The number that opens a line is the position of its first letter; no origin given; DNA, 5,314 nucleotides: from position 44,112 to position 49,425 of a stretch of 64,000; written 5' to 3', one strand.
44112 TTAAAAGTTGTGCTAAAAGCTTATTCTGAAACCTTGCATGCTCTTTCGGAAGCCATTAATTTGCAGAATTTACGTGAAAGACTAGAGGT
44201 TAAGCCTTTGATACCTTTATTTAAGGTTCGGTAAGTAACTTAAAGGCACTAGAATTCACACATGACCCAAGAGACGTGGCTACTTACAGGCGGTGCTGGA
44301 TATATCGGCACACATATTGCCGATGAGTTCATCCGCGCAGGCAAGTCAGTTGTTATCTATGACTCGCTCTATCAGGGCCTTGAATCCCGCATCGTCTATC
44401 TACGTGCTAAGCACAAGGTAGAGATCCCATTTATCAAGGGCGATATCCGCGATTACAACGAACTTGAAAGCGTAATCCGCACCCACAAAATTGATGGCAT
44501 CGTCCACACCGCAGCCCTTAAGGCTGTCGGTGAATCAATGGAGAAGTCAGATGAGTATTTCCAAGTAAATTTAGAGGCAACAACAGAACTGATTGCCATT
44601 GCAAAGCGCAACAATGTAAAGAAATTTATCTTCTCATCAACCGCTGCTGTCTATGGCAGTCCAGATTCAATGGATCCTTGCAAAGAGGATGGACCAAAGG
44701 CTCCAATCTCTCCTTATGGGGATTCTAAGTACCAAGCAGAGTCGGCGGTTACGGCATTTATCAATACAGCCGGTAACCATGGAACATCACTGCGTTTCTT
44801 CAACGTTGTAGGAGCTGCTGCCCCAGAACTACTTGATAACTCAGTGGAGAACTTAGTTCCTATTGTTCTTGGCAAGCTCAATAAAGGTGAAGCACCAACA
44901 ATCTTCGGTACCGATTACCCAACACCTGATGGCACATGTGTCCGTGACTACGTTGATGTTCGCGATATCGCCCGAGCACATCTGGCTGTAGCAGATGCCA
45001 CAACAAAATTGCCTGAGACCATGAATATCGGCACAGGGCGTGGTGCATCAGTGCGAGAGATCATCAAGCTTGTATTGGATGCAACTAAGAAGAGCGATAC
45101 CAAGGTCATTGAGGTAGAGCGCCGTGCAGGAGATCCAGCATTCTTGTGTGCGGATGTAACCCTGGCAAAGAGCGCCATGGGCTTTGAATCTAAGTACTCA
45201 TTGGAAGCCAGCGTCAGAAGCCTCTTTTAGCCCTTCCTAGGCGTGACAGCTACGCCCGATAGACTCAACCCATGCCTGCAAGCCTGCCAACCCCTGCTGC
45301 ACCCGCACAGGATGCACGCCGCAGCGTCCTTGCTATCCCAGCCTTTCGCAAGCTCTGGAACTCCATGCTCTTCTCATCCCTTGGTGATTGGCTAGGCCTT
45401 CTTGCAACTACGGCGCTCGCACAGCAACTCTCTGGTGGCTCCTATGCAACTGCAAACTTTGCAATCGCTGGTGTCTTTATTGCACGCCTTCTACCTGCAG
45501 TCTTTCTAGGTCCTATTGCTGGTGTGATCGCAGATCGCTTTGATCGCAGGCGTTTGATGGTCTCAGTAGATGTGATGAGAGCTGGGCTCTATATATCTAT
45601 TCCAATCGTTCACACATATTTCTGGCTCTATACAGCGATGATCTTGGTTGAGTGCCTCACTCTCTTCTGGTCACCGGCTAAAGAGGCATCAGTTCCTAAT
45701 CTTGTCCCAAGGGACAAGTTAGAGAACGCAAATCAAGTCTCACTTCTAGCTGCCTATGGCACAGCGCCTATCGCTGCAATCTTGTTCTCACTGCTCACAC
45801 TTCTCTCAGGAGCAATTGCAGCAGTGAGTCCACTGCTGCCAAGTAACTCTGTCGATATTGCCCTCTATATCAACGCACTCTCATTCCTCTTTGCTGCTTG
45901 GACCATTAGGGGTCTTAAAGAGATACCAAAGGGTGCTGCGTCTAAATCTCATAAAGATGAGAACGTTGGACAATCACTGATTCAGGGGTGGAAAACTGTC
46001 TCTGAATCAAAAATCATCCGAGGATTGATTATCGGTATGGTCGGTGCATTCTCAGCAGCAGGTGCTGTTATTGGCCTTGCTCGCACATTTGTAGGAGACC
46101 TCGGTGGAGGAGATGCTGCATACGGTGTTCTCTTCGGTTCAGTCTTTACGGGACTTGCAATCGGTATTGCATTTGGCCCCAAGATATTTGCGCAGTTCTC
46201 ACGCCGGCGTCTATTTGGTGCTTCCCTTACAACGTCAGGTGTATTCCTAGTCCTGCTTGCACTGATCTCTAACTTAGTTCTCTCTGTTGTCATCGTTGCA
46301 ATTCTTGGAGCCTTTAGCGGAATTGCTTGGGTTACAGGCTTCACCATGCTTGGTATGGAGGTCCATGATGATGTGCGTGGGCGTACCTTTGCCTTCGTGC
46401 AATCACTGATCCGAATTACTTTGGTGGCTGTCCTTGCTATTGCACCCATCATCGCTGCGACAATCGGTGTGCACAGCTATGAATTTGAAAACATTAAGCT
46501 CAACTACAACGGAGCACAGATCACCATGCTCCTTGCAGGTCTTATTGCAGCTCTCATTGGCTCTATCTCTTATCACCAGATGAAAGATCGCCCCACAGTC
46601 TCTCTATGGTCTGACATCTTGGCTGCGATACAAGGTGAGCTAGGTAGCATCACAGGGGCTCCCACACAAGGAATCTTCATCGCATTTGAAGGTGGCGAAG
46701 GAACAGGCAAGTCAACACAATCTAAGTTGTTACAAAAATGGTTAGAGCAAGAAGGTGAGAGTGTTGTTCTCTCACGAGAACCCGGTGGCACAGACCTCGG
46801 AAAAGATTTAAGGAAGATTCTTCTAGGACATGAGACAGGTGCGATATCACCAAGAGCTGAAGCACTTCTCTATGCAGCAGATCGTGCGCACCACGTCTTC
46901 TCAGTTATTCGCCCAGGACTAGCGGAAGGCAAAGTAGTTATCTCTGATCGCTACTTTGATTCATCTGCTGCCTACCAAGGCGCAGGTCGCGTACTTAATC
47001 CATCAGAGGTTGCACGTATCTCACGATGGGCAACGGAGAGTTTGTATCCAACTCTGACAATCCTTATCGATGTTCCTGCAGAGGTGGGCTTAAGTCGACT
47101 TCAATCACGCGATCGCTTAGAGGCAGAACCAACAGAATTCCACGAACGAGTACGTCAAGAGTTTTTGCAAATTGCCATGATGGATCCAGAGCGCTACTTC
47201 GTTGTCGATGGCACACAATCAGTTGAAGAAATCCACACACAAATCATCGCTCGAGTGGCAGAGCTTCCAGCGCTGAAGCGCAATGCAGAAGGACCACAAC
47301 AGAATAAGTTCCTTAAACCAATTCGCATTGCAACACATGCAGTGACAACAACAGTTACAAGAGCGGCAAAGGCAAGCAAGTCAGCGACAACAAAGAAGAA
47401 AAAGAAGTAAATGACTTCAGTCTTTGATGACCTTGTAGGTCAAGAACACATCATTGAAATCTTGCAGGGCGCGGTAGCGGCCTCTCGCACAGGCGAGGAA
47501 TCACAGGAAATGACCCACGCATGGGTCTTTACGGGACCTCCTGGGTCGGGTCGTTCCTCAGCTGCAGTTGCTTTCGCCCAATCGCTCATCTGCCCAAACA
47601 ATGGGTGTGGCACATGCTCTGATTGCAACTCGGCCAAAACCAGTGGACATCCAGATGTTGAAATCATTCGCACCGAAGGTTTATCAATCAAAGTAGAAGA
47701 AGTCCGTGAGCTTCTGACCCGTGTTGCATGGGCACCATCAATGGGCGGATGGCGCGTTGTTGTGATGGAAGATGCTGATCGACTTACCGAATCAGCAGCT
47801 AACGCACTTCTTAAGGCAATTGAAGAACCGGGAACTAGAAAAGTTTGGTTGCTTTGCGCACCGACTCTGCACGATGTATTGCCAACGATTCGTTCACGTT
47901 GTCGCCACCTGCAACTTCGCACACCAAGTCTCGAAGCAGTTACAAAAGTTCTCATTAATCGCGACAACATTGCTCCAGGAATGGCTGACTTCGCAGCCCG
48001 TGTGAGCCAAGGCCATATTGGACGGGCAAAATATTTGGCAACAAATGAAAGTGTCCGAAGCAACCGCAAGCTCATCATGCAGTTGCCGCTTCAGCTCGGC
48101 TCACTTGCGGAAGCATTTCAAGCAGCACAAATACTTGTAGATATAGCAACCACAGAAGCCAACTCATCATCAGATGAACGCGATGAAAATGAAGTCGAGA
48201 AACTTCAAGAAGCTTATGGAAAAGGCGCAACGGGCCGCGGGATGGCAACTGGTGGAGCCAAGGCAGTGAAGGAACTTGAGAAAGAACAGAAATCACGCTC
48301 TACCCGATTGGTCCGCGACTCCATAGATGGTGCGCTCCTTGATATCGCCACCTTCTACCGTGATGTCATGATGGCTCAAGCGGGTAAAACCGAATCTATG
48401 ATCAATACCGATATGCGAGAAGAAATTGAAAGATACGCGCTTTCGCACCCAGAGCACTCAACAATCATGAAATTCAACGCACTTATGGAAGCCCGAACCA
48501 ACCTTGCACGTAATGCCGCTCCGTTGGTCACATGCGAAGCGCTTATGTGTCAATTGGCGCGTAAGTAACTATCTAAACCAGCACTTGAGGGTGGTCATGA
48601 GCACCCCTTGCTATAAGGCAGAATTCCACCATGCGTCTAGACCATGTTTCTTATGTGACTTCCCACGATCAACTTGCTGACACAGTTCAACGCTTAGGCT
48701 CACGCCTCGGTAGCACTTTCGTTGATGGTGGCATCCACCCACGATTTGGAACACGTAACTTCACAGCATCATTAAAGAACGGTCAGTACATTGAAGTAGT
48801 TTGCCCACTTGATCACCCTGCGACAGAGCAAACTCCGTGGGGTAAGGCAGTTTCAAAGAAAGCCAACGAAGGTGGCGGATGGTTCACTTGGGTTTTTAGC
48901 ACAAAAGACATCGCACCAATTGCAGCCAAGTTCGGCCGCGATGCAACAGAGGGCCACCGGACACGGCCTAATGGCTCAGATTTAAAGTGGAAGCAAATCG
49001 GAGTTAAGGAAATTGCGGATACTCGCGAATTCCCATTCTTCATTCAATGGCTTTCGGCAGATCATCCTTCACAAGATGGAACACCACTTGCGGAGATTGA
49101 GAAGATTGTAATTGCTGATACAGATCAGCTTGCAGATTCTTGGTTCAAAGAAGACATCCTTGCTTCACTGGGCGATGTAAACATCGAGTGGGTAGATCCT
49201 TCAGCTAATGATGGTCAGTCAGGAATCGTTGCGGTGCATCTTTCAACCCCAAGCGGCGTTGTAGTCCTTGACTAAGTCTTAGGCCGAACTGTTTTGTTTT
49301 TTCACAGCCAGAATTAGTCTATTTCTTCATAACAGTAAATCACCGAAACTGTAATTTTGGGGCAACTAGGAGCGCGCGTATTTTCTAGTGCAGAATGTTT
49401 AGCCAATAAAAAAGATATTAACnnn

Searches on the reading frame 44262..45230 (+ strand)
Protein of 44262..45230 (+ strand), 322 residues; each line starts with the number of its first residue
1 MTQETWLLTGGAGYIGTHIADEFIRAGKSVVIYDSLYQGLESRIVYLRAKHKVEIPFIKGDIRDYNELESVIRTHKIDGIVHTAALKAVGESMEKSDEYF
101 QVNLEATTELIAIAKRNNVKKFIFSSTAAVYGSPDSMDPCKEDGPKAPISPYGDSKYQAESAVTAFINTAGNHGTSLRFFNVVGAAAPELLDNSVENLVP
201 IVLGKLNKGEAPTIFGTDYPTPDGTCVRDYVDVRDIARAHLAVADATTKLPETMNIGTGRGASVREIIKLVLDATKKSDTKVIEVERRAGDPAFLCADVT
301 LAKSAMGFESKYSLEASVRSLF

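Call 3: search_protein_families(library=pfam, proteins=[window:44262-45230:+])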
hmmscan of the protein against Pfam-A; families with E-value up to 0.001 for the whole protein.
window:44262-45230:+ (322 aa): 11 families
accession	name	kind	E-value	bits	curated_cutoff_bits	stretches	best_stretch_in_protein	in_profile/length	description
PF01370.27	Epimerase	-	2.6e-52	178.1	20.9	1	6-257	1-240/240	NAD dependent epimerase/dehydratase family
PF16363.11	GDP_Man_Dehyd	-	2.6e-50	172.2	27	1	7-319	1-330/332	GDP-mannose 4,6 dehydratase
PF01073.25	3Beta_HSD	-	4e-20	72.4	22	1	8-167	2-161/280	3-beta hydroxysteroid dehydrogenase/isomerase family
PF04321.23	RmlD_sub_bind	-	4e-17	62.6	27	1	7-166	4-139/287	RmlD substrate binding domain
PF02719.21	Polysacc_synt_2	-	1.6e-16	60.8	20.2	1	7-185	2-174/293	Polysaccharide biosynthesis protein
PF08659.16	KR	-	1.8e-10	41.5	22.6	1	5-135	2-145/180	KR domain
PF07993.18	NAD_binding_4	-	5.9e-10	39.2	20.1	1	8-217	1-241/258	Male sterility protein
PF00106.31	adh_short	-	1.8e-09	37.8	26.6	1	7-112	4-117/195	short chain dehydrogenase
PF05368.20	NmrA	-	4e-07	30.4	27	1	5-272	4-231/298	NmrA-like family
PF13460.12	NAD_binding_10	-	8.8e-07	29.4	27.2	1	10-164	1-132/184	NAD(P)H-binding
PF13561.12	adh_short_C2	-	3.1e-06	27.4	27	1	15-115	8-116/236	Enoyl-(Acyl carrier protein) reductase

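Call 4: search_protein_families(library=ncbifam, proteins=[window:44262-45230:+])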
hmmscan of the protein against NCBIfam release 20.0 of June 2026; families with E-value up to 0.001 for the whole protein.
window:44262-45230:+ (322 aa): 58 families (the best 25 are shown)
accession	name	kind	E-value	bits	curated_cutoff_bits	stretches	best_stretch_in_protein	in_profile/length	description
TIGR01179.1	galE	equivalog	2.9e-85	286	262.3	1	7-319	3-319/332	UDP-glucose 4-epimerase GalE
NF007956.0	PRK10675.1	subfamily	1.3e-53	182.3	394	1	7-315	4-319/338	UDP-glucose 4-epimerase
TIGR01181.1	dTDP_gluc_dehyt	equivalog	2e-39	135.6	365.1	1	6-319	2-305/321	dTDP-glucose 4,6-dehydratase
TIGR04180.1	EDH_00030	hypoth_equivalog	9.8e-35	120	475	1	7-312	2-296/297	NAD-dependent 4,6-dehydratase LegB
TIGR02197.1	heptose_epim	equivalog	1.1e-33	116.8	274.6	1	7-319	2-307/316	ADP-glyceromanno-heptose 6-epimerase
NF011728.1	PRK15181.1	equivalog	1.4e-21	76.9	760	1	4-316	16-328/348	Vi polysaccharide biosynthesis UDP-N-acetylglucosaminuronic acid C-4 epimerase TviC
NF007582.0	PRK10217.1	equivalog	1.3e-18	67.3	698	1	6-263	4-258/355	dTDP-glucose 4,6-dehydratase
TIGR01214.1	rmlD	equivalog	5.7e-17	61.7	224.05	1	7-168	3-140/285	dTDP-4-dehydrorhamnose reductase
NF008360.0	PRK11150.1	equivalog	1.4e-16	60.6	452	1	7-310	3-290/310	ADP-glyceromanno-heptose 6-epimerase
NF043036.1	ErythonDh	equivalog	4.7e-16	58.9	325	1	7-179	4-176/321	D-erythronate dehydrogenase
TIGR03466.1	HpnA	hypoth_equivalog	6e-16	58.2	367.65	1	6-169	3-158/327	hopanoid-associated sugar epimerase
NF007490.0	PRK10084.1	subfamily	1.5e-15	57.1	649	1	7-270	4-272/361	dTDP-glucose 4,6-dehydratase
TIGR02622.1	CDP_4_6_dhtase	equivalog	3.8e-14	52.6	278.45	1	5-320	6-325/352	CDP-glucose 4,6-dehydratase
TIGR01746.1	Thioester-redct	subfamily_domain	5.2e-13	49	213.35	1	7-216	3-228/371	thioester reductase domain-containing protein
NF042423.1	oxyalk_red_Shew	equivalog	5.6e-12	45.4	580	1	6-192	11-184/331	2-alkyl-3-oxoalkanoate reductase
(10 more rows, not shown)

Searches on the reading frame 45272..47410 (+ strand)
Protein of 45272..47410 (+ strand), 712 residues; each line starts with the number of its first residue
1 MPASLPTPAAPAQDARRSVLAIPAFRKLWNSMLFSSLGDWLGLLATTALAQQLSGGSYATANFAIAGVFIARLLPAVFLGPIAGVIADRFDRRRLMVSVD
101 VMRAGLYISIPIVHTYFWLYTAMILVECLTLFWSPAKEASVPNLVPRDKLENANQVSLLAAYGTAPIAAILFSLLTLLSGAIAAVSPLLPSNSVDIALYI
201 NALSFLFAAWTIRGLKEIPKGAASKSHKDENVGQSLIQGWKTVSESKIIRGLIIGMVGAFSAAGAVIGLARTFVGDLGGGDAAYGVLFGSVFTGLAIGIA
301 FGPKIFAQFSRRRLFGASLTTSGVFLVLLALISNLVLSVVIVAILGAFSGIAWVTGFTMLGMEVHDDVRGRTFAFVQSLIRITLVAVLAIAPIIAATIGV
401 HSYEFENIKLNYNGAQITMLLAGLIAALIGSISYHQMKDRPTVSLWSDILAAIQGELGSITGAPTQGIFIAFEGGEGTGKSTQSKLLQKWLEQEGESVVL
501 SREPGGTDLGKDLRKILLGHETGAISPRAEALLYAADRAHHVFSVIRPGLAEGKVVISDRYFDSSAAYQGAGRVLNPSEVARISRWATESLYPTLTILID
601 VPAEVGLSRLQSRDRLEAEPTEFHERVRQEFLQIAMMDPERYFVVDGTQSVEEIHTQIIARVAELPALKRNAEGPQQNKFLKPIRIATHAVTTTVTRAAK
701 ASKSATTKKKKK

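Call 3: search_protein_families(library=pfam, proteins=[window:45272-47410:+])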
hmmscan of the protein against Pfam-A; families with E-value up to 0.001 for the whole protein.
window:45272-47410:+ (712 aa): 5 families
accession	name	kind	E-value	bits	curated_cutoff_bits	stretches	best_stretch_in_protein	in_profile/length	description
PF02223.23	Thymidylate_kin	-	1.4e-49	168.7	27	1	472-658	1-185/185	Thymidylate kinase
PF05977.19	MFS_3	-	6e-22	78.2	27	1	20-425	7-389/524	Transmembrane secretion effector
PF07690.21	MFS_1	-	1.3e-14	54.3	33.4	2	254-431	3-169/347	Major Facilitator Superfamily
PF13347.12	MFS_2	-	3.7e-06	26.2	27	1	68-372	38-350/427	MFS/sugar transport protein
PF13671.12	AAA_33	-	0.00011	22.9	27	1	471-633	3-138/143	AAA domain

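Call 4: search_protein_families(library=ncbifam, proteins=[window:45272-47410:+])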
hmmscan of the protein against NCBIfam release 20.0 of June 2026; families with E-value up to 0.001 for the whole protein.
window:45272-47410:+ (712 aa): 7 families
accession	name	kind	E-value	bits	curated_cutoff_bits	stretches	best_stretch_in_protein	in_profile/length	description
TIGR00041.1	DTMP_kinase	equivalog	1.1e-51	175.4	83.25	1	466-658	3-196/196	dTMP kinase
TIGR00900.1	2A0121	subfamily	1.3e-35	123.5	319.6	1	25-381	1-346/364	H+ Antiporter protein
NF006386.0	PRK08633.1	equivalog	1.6e-19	69.2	1221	1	59-410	43-391/1147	acyl-[ACP]--phospholipid O-acyltransferase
NF005923.0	PRK07933.1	equivalog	3.9e-14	52.5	193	1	469-619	2-159/213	dTMP kinase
NF007792.0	PRK10489.1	equivalog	2.5e-11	43.2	324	1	23-391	17-364/419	enterobactin transporter EntS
NF000245.1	macrolide_MefA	exception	1e-07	31.4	675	1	71-403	52-378/405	macrolide efflux MFS transporter Mef(A)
NF000154.1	macrolide_MefEN2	exception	5.7e-06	25.9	800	1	64-151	42-134/401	macrolide efflux MFS transporter Mef(En2)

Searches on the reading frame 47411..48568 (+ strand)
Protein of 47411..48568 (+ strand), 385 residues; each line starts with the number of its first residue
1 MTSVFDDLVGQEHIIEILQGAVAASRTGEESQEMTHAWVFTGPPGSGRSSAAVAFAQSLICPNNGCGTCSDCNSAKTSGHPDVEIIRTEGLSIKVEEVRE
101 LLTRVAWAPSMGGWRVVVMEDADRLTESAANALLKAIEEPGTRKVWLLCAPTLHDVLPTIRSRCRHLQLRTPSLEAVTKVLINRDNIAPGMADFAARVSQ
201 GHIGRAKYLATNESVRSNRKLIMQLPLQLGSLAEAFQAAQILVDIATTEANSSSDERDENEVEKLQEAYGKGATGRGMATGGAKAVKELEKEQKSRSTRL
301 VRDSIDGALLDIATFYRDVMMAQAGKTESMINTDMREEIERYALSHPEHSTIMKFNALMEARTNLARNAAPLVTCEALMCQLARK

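Call 3: search_protein_families(library=pfam, proteins=[window:47411-48568:+])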
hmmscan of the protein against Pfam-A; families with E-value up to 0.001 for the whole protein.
window:47411-48568:+ (385 aa): 2 families
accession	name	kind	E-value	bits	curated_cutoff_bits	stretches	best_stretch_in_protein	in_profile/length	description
PF13177.12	DNA_pol3_delta2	-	1.9e-43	148.7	27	1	30-171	14-159/161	DNA polymerase III, delta subunit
PF00004.35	AAA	-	2.1e-05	25.4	21.2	1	39-165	2-124/131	ATPase family associated with various cellular activities (AAA)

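Call 4: search_protein_families(library=ncbifam, proteins=[window:47411-48568:+])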
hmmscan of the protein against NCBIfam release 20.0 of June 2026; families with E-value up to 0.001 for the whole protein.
window:47411-48568:+ (385 aa): 60 families (the best 25 are shown)
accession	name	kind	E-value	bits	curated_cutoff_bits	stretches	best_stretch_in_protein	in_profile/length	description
NF005926.0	PRK07940.1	equivalog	3.3e-143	477.7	300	1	2-384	2-390/394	DNA polymerase III subunit delta'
TIGR00678.1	holB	equivalog_domain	2.8e-56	190.1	180.6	1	29-206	8-188/188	DNA polymerase III subunit delta'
NF005972.1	PRK08058.1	equivalog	6.3e-50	170.2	340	2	30-231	22-225/328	DNA polymerase III subunit delta'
TIGR02397.1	dnaX_nterm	equivalog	3.8e-37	128.4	250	1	4-181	12-185/355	DNA polymerase III subunit gamma/tau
NF005677.0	PRK07471.1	equivalog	7.6e-36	124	252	1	92-223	120-252/366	DNA polymerase III subunit delta'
NF011512.0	PRK14950.1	equivalog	6.3e-34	118.1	593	1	4-181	14-188/585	DNA polymerase III subunits gamma and tau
NF004310.0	PRK05707.1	equivalog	7.8e-34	117.5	280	1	31-184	18-177/328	DNA polymerase III subunit delta'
NF011524.0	PRK14963.1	equivalog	2.1e-33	116.3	601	1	5-178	13-181/647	DNA polymerase III subunits gamma and tau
NF011510.0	PRK14948.1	equivalog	1.8e-31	109.6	593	1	4-182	16-192/640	DNA polymerase III subunit gamma/tau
NF004759.0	PRK06090.1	equivalog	2.4e-31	109.3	457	1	26-189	16-184/319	DNA polymerase III subunit delta'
NF004046.1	PRK05563.1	equivalog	3.5e-31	108.7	400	1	4-180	13-185/567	DNA polymerase III subunit gamma/tau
NF005638.0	PRK07399.1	subfamily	6.4e-31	107.6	230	2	92-186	106-199/317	DNA polymerase III subunit delta'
NF011514.0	PRK14953.1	equivalog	1.3e-30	106.8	536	1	4-182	14-188/488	DNA polymerase III subunits gamma and tau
NF005173.0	PRK06647.1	equivalog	2e-30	106.2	623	1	5-181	15-187/568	DNA polymerase III subunits gamma and tau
NF006430.0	PRK08699.1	equivalog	6.1e-29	101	481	1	28-222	14-215/325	DNA polymerase III subunit delta'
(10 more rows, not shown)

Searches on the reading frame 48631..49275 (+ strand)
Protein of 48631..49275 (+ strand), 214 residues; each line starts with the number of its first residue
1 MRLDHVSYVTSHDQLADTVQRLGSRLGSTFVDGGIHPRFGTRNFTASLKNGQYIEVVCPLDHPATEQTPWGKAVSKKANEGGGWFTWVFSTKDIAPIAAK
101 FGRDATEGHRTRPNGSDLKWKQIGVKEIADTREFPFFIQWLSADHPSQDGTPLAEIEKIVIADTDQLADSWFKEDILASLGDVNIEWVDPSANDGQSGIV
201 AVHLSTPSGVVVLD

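Call 7: search_protein_families(library=pfam, proteins=[window:48631-49275:+])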
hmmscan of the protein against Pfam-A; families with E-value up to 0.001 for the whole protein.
window:48631-49275:+ (214 aa): 1 family
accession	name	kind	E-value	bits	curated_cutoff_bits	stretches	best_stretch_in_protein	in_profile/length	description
PF13468.12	Glyoxalase_3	-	2.1e-33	116.3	25.1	1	3-166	1-165/176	Glyoxalase-like domain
